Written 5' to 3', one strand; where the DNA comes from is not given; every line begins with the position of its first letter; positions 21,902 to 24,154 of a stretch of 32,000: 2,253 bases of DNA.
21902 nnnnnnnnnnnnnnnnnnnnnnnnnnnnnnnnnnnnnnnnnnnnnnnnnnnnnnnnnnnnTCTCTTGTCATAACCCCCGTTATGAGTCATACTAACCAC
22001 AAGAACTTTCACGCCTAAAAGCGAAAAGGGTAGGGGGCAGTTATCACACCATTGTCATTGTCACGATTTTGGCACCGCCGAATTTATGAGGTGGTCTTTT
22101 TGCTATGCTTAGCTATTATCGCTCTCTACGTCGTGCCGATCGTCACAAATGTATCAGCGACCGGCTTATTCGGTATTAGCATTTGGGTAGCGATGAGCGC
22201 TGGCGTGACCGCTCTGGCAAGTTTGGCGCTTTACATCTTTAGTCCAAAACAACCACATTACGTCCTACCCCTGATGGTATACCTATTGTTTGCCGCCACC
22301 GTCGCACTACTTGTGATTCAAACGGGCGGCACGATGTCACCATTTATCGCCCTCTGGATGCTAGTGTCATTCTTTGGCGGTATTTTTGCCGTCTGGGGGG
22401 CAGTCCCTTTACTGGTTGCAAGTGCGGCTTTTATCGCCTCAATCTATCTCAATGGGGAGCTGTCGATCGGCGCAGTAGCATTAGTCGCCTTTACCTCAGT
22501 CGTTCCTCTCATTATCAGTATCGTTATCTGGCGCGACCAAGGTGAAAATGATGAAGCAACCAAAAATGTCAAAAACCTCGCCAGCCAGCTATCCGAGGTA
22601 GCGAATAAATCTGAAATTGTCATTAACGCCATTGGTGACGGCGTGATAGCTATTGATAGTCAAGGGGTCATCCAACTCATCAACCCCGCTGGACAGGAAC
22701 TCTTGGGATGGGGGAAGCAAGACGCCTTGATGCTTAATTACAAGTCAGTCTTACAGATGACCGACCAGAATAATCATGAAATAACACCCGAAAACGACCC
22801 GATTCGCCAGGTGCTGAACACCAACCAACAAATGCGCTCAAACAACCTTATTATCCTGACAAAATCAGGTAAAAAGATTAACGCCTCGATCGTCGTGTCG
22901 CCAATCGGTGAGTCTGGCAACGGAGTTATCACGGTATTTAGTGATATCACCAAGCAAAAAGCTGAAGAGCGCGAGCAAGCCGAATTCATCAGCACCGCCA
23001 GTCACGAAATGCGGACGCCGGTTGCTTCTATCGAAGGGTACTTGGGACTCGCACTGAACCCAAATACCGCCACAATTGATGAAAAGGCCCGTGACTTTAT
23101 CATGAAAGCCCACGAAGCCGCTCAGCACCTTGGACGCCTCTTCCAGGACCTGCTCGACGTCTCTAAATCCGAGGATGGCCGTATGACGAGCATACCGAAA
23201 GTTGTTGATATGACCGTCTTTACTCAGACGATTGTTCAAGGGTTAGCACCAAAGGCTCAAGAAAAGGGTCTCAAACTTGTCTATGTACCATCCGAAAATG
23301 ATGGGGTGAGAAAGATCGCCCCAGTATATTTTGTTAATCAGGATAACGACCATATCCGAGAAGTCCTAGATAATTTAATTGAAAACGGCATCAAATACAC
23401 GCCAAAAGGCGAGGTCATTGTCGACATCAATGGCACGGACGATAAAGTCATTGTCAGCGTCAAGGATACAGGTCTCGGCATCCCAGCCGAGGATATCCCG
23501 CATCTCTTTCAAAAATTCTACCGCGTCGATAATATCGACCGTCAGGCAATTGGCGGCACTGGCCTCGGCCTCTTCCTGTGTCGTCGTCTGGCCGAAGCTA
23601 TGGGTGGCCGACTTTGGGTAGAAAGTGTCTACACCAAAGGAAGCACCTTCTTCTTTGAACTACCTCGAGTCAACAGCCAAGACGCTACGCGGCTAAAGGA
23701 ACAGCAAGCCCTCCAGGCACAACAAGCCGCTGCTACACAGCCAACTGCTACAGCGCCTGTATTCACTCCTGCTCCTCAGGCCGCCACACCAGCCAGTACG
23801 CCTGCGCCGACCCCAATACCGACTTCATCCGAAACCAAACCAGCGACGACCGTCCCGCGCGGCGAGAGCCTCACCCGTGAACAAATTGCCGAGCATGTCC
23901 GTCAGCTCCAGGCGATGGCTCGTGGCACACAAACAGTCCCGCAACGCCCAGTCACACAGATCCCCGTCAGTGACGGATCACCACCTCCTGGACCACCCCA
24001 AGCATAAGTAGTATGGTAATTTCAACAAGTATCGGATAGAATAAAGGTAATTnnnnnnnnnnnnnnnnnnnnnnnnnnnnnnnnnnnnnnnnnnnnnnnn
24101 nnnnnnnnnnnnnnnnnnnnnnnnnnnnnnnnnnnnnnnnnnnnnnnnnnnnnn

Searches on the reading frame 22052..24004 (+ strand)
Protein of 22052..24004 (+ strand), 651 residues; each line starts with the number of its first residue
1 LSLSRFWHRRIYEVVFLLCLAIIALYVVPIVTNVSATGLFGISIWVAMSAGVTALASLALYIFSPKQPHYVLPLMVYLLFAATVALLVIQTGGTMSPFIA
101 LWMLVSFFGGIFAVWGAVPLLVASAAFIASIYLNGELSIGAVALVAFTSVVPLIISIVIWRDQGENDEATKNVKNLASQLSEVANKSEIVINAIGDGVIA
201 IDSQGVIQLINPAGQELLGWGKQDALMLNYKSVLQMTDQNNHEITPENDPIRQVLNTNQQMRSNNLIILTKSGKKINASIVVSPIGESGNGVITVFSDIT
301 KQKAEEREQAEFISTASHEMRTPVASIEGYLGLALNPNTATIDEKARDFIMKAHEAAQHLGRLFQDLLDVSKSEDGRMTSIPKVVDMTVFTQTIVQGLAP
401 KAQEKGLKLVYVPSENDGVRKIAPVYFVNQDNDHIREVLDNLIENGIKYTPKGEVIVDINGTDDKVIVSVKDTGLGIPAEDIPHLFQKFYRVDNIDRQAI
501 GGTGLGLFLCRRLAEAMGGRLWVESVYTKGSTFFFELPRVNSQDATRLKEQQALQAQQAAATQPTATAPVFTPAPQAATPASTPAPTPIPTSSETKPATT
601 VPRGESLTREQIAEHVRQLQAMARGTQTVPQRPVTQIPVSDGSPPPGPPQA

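Call 10: search_protein_families(library=pfam, proteins=[window:22052-24004:+], max_evalue=0.001)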
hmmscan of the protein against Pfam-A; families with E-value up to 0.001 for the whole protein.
window:22052-24004:+ (651 aa): 8 families
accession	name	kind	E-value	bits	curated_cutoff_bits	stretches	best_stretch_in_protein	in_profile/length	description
PF02518.31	HATPase_c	-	2.6e-30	105.5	26.4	1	431-539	2-109/111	Histidine kinase-, DNA gyrase B-, and HSP90-like ATPase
PF00512.31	HisKA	-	5.5e-14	52.4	26.9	1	309-376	2-66/66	His Kinase A (phospho-acceptor) domain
PF00989.32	PAS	-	2.2e-12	47.4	22.6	1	190-299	6-113/113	PAS fold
PF13426.13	PAS_9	-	6.1e-07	30.1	27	1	196-301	2-103/103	PAS domain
PF08448.16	PAS_4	-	2.5e-06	28.1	23.1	1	192-303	2-109/110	PAS fold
PF13581.12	HATPase_c_2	-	0.00016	22.1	27.4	1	436-516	37-111/127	Histidine kinase-like ATPase domain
PF13188.13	PAS_8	-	0.00044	20.5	21.8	0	189-224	5-39/65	PAS domain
PF12860.13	PAS_7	-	0.00098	19.7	27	0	191-306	1-114/115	PAS fold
